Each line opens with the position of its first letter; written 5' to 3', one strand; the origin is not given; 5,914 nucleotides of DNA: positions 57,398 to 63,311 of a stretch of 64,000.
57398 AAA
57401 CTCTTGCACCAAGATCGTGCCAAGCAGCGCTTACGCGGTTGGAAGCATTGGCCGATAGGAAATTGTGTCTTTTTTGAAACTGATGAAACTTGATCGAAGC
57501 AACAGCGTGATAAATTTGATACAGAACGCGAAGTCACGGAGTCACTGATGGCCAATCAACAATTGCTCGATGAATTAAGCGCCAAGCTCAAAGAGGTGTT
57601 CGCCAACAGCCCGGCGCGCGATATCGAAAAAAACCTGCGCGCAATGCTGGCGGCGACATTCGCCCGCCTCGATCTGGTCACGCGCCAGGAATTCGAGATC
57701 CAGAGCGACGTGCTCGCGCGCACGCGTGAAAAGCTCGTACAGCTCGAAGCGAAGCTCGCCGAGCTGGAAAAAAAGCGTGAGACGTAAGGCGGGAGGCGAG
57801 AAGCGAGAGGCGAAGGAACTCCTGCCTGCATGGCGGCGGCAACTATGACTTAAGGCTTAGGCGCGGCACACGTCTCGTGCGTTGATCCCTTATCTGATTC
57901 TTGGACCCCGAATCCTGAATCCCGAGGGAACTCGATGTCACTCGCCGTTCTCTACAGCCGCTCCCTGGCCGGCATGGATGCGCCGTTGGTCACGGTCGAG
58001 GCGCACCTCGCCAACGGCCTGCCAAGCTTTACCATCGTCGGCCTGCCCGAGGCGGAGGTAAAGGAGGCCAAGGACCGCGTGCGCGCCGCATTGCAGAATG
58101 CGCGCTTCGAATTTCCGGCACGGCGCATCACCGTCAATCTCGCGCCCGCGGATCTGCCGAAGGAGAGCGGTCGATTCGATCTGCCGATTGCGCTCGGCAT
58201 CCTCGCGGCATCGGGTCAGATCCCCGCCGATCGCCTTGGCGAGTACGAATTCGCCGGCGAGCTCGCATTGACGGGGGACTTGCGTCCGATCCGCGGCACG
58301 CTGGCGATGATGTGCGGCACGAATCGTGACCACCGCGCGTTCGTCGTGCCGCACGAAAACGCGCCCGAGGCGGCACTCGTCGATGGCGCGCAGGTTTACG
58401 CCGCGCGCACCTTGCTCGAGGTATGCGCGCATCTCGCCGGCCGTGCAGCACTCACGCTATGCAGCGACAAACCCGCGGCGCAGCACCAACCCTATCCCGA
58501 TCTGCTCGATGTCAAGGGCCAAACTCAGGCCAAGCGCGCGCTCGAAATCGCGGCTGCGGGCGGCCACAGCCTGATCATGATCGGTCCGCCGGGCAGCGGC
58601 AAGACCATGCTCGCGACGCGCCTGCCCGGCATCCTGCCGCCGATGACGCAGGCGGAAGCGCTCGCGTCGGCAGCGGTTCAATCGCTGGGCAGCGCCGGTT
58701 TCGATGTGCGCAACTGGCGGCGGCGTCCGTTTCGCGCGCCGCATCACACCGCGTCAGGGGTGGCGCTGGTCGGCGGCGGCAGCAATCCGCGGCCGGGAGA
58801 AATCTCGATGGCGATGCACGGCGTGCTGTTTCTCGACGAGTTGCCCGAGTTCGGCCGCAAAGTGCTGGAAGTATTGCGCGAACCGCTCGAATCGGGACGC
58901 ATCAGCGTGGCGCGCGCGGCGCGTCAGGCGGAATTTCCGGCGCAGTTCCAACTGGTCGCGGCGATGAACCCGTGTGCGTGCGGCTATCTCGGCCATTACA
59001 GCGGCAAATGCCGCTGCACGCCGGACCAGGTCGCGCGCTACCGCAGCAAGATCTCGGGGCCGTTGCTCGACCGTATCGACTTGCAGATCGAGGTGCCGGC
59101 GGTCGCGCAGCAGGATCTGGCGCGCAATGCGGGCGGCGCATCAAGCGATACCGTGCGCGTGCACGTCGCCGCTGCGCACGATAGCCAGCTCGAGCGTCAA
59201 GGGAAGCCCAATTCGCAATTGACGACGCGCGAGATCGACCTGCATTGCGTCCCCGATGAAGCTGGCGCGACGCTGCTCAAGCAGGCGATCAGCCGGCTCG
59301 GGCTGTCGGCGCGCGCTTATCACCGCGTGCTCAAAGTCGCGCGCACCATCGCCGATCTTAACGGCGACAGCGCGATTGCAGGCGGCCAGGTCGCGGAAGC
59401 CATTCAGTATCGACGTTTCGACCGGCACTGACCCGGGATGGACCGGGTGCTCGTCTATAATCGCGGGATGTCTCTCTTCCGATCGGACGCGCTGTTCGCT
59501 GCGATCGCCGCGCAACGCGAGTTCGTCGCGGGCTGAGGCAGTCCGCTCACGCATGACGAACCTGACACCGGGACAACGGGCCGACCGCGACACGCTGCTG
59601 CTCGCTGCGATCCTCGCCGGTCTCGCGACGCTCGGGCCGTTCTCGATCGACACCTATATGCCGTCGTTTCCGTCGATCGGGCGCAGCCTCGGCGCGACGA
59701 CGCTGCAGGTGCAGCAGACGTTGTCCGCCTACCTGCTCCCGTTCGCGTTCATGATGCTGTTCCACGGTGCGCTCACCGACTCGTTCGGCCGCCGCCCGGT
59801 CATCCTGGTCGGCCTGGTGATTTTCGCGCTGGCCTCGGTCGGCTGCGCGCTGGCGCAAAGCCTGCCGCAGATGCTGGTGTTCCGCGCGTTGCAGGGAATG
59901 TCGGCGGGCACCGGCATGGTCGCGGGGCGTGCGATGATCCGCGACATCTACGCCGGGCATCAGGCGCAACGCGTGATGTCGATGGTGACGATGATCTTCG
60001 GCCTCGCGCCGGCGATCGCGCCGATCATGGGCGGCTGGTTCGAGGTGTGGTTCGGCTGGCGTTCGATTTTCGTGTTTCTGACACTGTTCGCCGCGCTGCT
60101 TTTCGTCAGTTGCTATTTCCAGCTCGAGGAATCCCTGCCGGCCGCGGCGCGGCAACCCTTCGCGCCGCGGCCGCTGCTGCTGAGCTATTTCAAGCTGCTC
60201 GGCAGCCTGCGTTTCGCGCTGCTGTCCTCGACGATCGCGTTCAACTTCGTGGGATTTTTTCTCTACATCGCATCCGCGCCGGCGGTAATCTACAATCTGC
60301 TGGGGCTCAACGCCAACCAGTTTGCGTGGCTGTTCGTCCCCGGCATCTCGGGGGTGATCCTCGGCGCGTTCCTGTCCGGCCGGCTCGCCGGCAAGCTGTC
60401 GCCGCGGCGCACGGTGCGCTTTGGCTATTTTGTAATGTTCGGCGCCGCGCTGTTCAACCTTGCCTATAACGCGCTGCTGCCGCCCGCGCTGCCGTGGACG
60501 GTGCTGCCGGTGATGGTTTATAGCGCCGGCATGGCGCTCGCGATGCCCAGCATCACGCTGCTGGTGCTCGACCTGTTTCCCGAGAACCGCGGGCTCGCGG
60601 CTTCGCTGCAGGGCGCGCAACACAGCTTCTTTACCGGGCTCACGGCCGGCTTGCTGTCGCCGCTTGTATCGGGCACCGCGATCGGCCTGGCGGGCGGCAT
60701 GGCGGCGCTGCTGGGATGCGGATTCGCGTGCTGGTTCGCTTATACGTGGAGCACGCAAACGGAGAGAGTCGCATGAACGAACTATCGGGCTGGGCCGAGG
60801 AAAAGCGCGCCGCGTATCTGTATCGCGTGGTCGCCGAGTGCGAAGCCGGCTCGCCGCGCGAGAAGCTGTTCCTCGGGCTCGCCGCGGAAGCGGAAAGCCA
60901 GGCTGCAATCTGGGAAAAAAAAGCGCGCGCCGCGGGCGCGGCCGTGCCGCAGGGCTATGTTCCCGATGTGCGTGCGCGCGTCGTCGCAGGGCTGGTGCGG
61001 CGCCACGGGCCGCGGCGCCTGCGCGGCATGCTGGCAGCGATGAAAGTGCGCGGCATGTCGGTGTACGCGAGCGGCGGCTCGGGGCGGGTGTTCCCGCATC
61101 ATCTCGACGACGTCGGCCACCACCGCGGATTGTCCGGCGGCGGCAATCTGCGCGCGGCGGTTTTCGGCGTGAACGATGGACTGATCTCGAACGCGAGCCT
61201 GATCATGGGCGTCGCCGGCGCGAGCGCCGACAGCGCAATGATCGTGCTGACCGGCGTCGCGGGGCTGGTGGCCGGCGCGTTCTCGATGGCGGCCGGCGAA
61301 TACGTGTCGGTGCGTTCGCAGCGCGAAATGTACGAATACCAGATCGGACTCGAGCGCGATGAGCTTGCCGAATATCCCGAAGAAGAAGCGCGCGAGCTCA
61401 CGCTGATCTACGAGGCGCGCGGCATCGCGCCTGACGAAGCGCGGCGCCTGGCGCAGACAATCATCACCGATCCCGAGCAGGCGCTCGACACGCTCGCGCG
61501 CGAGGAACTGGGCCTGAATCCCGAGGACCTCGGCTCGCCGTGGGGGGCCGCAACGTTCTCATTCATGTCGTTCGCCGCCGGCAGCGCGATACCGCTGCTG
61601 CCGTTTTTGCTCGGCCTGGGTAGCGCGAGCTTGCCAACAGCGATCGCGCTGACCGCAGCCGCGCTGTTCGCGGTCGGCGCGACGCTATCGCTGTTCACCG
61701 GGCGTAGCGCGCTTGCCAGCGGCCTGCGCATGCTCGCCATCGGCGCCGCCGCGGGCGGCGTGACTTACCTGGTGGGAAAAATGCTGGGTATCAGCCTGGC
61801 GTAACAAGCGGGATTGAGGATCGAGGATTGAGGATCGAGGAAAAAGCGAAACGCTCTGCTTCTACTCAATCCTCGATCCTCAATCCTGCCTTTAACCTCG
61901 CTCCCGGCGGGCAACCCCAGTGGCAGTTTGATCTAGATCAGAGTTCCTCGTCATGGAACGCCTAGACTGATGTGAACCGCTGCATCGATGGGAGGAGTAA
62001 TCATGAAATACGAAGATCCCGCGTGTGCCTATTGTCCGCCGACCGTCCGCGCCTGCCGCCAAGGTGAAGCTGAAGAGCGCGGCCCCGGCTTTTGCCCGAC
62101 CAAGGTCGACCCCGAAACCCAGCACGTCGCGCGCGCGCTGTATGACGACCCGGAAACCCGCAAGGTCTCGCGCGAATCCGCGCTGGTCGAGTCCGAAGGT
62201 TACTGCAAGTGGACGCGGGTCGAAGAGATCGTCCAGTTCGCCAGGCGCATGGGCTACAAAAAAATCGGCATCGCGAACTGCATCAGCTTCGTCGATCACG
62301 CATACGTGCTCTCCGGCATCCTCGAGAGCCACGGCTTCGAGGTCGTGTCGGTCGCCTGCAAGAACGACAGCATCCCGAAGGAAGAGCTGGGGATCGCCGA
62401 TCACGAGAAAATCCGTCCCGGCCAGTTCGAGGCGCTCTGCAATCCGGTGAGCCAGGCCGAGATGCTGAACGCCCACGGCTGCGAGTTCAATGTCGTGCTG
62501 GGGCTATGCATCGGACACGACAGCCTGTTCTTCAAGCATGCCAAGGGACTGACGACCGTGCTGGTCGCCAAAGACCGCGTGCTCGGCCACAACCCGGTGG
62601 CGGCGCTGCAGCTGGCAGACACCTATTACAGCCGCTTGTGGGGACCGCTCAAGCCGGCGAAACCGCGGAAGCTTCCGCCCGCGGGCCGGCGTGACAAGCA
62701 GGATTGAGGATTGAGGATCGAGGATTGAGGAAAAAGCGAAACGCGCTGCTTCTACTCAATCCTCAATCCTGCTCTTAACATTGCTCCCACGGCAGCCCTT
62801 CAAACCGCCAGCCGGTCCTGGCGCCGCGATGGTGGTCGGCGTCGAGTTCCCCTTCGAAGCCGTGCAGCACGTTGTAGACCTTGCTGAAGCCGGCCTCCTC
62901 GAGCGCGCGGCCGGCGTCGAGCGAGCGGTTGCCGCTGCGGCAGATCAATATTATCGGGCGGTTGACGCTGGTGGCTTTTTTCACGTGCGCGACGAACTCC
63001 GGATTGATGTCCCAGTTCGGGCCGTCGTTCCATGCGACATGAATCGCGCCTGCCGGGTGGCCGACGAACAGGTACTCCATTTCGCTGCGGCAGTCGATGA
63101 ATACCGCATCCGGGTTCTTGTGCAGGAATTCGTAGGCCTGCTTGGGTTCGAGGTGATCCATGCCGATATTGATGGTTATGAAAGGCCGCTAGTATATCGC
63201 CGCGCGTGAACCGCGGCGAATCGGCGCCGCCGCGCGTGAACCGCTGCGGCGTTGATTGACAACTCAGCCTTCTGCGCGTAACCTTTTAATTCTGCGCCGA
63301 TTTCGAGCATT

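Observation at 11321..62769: Many intergenic elements built from tandem 7-nt units, arranged as inverted arms, starting on stop codons and oriented with transcription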

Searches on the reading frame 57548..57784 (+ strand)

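Call 52: search_protein_families(library=pfam, proteins=[window:57548-57784:+], max_evalue=0.00001)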
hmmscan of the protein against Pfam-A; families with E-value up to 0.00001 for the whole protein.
window:57548-57784:+ (79 aa): 1 family
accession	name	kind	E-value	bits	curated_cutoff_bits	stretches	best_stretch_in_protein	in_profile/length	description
PF04380.18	BMFP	-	1.4e-24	86.7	37.2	1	1-75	1-77/77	Membrane fusogenic activity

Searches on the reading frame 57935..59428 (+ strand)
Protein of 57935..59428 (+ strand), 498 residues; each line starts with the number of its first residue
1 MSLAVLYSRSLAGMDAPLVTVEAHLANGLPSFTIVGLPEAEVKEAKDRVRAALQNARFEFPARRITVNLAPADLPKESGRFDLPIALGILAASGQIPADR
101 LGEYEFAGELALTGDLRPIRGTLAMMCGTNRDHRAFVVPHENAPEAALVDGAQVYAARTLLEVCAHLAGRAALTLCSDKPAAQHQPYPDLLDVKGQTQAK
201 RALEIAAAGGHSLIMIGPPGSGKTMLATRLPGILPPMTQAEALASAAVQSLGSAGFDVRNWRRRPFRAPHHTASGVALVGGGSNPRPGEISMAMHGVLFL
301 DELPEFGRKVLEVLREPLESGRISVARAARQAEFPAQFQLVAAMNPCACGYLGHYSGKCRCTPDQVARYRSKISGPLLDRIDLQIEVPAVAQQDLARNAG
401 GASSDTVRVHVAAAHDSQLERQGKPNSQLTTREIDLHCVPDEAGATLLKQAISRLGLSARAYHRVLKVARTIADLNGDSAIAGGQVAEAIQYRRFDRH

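Call 50: search_protein_families(library=pfam, proteins=[window:57935-59428:+], max_evalue=0.00001)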
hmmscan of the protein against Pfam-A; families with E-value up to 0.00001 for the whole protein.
window:57935-59428:+ (498 aa): 5 families
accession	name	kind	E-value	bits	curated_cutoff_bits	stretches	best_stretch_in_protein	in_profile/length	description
PF01078.27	Mg_chelatase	-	2.6e-97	324.7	20.3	1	189-394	1-206/207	Magnesium chelatase, subunit ChlI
PF13541.12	ChlI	-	2.2e-45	153.9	27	1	21-142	1-121/121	Subunit ChlI of Mg-chelatase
PF13335.12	Mg_chelatase_C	-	1.8e-29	102.6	26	1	402-493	2-94/94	Magnesium chelatase, subunit ChlI C-terminal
PF07728.20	AAA_5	-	4.3e-09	36.9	22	0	296-347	68-124/139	AAA domain (dynein-related subfamily)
PF00493.29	MCM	-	3e-07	30.2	23.3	1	288-385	115-202/224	MCM P-loop domain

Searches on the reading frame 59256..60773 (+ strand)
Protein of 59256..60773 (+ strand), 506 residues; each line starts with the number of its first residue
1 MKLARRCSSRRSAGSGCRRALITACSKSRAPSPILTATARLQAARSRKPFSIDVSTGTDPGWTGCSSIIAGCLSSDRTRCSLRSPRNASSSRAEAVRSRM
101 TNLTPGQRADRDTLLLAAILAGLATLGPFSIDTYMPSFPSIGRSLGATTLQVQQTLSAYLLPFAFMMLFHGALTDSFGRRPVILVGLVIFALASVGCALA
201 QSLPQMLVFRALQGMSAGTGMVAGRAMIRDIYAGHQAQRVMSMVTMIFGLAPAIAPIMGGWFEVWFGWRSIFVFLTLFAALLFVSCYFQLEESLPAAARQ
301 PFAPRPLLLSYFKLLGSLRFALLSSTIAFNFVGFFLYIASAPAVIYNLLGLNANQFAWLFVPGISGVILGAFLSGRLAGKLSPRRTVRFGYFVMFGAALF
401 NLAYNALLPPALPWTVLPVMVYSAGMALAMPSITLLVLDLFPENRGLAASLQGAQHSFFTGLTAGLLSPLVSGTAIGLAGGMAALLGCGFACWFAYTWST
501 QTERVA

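Call 65: search_protein_families(library=pfam, proteins=[window:59256-60773:+], max_evalue=0.00001)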
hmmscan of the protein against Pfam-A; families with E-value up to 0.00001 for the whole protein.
window:59256-60773:+ (506 aa): 2 families
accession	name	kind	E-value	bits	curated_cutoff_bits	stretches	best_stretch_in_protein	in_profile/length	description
PF07690.21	MFS_1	-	5e-46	157.6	33.4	1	124-453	5-336/347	Major Facilitator Superfamily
PF00083.30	Sugar_tr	-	1.9e-06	27.5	22.3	1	147-293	43-194/452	Sugar (and other) transporter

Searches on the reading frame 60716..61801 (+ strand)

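Call 52: search_protein_families(library=pfam, proteins=[window:60716-61801:+], max_evalue=0.00001)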
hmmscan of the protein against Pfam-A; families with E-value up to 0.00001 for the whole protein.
window:60716-61801:+ (362 aa): 1 family
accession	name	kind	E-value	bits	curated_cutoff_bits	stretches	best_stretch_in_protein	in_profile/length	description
PF01988.24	VIT1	-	3.9e-71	239.7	28.1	1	145-355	1-214/214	VIT family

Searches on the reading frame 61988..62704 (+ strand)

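Call 52: search_protein_families(library=pfam, proteins=[window:61988-62704:+], max_evalue=0.00001)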
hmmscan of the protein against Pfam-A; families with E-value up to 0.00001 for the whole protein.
window:61988-62704:+ (239 aa): 1 family
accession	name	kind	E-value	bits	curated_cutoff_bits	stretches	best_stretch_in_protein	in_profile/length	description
PF08901.16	DUF1847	-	1.1e-61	207.4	25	1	36-192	1-157/157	Protein of unknown function (DUF1847)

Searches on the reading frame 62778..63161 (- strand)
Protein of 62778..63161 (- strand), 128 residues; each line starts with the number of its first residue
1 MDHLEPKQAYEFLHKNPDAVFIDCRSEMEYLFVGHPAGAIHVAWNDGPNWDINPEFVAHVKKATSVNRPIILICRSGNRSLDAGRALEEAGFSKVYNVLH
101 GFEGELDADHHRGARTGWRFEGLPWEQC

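Call 50: search_protein_families(library=pfam, proteins=[window:62778-63161:-], max_evalue=0.00001)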
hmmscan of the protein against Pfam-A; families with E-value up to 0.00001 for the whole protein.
window:62778-63161:- (128 aa): 1 family
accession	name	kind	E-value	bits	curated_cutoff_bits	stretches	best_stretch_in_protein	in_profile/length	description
PF00581.25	Rhodanese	-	1.3e-15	58.1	22.2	1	6-104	2-98/102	Rhodanese-like domain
